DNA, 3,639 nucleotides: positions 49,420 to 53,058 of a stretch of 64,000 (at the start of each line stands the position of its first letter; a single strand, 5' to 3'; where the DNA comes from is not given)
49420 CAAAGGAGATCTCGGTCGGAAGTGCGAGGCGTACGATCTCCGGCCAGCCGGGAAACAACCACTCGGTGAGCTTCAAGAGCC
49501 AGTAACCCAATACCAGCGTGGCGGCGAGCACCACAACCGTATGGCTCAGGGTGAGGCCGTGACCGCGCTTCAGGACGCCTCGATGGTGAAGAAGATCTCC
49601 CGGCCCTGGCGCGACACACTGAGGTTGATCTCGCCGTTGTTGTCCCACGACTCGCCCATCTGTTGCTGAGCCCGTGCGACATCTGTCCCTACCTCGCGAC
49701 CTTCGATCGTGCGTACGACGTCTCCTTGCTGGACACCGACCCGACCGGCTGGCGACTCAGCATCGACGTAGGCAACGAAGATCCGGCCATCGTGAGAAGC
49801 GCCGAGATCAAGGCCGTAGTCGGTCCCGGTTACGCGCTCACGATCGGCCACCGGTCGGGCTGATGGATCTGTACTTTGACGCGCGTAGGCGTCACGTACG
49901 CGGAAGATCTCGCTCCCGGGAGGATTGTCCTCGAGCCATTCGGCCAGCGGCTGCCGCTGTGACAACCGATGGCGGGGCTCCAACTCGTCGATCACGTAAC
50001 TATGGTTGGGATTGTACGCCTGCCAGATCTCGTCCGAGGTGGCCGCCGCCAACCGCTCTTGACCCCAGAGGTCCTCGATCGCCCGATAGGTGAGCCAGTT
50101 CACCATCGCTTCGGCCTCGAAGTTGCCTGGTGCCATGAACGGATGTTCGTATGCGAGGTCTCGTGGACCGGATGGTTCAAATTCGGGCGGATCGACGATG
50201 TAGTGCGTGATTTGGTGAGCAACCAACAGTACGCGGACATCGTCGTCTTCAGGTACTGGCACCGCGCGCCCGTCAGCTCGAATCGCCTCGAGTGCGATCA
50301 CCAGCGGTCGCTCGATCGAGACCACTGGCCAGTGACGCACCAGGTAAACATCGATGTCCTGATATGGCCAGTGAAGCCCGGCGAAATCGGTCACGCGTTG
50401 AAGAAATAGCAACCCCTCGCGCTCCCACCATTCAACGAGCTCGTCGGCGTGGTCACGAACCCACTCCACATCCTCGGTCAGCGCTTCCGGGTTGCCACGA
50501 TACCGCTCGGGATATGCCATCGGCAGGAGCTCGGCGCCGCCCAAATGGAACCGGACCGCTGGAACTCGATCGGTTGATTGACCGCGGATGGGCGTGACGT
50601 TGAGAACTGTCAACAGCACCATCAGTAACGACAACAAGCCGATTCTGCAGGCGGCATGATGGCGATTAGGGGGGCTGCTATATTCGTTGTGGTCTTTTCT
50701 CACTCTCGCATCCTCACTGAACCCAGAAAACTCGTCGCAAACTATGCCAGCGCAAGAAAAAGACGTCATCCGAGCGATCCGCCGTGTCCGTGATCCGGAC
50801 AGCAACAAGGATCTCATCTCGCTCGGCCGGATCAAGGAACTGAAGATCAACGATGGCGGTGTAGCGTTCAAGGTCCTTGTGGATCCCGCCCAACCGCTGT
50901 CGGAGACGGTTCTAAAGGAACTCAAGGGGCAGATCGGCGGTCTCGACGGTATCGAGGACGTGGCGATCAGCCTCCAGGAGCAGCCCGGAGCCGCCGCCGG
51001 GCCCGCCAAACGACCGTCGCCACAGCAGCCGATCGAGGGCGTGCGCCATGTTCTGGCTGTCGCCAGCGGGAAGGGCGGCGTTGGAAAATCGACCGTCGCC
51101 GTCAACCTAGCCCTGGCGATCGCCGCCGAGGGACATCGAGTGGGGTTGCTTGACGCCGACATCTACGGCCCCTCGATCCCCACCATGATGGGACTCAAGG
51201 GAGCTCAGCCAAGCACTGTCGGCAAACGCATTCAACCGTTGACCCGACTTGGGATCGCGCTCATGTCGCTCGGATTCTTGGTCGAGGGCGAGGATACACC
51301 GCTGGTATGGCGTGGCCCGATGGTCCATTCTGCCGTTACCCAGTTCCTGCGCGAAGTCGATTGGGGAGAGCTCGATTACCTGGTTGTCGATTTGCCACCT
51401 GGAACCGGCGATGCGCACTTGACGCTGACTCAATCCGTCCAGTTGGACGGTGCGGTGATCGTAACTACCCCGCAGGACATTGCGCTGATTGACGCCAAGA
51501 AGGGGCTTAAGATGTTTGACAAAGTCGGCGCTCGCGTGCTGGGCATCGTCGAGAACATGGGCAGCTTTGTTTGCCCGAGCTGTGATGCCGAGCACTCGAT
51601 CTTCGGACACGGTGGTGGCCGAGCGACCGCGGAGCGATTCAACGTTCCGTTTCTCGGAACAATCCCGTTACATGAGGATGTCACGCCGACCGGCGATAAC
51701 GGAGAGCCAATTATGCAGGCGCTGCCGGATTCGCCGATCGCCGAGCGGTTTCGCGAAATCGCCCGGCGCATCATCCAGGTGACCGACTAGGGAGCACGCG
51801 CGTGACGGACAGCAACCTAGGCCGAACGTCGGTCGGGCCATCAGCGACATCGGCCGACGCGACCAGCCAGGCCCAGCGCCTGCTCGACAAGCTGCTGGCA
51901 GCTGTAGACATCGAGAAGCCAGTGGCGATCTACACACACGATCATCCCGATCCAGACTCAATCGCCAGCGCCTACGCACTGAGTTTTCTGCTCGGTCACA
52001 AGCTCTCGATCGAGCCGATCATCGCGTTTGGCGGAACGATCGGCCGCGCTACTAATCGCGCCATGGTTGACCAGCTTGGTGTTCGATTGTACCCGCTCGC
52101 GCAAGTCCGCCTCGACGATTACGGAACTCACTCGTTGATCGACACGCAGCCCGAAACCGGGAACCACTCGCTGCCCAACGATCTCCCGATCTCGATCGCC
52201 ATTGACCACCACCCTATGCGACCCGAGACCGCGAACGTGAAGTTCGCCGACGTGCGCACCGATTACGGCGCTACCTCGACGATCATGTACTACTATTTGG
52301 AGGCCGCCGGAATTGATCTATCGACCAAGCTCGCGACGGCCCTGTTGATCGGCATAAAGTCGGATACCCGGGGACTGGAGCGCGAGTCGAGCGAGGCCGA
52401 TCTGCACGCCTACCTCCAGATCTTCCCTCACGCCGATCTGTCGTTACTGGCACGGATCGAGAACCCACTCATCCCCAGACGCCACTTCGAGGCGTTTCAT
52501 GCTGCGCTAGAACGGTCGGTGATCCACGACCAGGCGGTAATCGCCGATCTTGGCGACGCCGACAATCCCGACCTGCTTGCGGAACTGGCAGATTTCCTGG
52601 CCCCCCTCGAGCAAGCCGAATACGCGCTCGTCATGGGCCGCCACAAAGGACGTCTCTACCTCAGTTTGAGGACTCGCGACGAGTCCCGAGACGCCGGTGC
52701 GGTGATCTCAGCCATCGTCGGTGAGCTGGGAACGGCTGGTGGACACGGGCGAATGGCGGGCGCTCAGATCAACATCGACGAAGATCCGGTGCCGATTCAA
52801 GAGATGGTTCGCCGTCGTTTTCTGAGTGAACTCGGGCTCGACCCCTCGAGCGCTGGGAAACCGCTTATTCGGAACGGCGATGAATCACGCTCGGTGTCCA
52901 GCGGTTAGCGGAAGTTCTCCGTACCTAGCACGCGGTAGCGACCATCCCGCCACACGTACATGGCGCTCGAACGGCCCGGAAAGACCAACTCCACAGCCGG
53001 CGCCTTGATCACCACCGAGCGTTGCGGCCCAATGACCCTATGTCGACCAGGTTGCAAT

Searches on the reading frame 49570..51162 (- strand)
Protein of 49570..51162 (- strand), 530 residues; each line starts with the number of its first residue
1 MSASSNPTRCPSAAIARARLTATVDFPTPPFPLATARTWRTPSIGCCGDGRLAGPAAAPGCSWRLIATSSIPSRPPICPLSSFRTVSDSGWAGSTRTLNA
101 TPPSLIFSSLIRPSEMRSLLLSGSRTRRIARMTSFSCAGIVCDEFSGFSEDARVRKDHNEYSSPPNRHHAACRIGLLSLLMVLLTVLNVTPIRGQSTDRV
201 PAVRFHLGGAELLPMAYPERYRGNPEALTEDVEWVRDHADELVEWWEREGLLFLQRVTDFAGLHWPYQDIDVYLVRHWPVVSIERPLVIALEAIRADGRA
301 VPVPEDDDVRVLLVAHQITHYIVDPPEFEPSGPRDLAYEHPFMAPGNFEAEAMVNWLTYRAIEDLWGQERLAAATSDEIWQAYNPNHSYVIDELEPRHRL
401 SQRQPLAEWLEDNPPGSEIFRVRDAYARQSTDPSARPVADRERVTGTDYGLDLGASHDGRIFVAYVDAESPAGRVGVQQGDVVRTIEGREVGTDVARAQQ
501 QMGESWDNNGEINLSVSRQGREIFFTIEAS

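Call 10: search_protein_families(library=pfam, proteins=[window:49570-51162:-], max_evalue=0.001)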
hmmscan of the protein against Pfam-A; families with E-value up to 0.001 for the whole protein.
window:49570-51162:- (530 aa): 2 families
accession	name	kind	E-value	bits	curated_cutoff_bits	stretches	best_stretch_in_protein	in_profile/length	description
PF13180.12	PDZ_2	-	2.9e-06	27.9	27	1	457-527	10-78/80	PDZ domain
PF17820.7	PDZ_6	-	2.5e-05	24.4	27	1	462-500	1-38/54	PDZ domain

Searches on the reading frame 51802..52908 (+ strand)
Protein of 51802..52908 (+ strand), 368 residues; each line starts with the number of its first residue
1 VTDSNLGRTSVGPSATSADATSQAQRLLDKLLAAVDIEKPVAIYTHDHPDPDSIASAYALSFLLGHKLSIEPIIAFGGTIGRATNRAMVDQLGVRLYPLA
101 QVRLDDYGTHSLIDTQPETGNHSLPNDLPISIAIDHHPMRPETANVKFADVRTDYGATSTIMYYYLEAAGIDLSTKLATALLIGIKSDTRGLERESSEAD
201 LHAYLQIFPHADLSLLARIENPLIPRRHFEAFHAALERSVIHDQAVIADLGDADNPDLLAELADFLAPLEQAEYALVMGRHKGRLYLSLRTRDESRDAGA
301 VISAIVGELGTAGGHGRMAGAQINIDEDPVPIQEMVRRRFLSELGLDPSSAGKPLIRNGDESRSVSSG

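Call 10: search_protein_families(library=pfam, proteins=[window:51802-52908:+], max_evalue=0.001)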
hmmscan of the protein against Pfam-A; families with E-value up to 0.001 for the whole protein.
window:51802-52908:+ (368 aa): 2 families
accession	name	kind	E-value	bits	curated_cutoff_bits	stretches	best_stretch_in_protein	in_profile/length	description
PF01368.27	DHH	-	1.5e-09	38.7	28.1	1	41-185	2-125/125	DHH family, N-terminal domain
PF02272.25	DHHA1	-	4.2e-06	27.6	25.9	1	244-324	3-84/102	DHHA1 domain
